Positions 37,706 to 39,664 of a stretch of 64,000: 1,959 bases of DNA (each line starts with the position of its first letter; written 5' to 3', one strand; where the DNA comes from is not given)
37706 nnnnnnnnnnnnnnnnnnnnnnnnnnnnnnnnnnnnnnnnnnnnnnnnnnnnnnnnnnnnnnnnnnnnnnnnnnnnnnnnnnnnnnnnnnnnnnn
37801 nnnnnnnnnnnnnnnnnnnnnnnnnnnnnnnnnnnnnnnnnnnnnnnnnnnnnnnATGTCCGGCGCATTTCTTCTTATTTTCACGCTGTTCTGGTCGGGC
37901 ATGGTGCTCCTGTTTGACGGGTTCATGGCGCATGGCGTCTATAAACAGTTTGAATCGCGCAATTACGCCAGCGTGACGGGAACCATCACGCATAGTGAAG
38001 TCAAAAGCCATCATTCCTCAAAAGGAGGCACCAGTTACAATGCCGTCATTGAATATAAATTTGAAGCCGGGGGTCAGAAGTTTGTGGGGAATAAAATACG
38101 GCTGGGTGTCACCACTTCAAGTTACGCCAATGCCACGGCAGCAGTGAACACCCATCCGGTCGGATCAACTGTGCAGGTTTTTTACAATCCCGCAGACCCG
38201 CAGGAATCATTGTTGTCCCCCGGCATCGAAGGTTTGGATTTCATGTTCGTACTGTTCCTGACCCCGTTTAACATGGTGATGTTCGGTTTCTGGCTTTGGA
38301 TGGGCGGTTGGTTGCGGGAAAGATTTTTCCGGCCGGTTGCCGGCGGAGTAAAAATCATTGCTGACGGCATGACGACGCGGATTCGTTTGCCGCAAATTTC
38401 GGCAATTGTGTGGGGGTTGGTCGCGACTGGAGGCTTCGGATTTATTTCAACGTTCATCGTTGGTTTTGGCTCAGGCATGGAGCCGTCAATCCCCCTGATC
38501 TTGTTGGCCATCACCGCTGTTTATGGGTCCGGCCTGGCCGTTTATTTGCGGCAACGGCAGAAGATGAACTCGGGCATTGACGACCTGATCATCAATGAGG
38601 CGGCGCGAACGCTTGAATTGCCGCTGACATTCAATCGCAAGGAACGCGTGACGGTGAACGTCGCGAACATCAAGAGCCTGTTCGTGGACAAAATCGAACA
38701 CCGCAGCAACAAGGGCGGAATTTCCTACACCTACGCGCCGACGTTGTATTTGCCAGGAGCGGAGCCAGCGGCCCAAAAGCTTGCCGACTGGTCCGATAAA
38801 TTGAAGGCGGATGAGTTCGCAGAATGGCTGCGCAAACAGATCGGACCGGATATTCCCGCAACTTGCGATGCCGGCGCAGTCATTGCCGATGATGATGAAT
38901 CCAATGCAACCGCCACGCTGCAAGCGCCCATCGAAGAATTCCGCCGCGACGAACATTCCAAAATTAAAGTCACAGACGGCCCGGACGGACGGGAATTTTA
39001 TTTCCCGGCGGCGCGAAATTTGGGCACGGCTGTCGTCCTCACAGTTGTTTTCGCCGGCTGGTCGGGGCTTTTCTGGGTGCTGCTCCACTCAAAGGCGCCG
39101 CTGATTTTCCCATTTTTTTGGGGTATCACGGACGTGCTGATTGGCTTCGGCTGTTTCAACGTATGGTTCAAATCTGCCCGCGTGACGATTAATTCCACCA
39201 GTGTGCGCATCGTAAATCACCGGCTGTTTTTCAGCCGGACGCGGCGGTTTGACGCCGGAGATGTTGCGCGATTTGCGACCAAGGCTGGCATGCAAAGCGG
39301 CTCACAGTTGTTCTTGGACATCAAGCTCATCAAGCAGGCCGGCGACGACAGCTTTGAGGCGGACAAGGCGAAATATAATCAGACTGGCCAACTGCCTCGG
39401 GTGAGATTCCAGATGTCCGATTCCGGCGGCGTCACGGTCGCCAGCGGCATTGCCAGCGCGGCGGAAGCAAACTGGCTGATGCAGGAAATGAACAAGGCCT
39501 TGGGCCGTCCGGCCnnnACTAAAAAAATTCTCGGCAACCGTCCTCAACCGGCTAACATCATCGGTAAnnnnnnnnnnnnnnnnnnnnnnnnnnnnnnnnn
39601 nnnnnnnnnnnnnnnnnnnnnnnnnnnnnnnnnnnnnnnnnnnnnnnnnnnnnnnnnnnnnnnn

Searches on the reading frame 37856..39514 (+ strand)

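Call 88: search_protein_families(library=pfam, proteins=[window:37856-39514:+], max_evalue=0.0001)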
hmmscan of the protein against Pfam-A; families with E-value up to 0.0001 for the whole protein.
window:37856-39514:+ (553 aa): 1 family
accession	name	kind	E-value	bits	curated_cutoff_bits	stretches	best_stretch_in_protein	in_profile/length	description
PF12158.14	DUF3592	-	4.6e-18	66.1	25.3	1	40-124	1-83/84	Domain of unknown function (DUF3592)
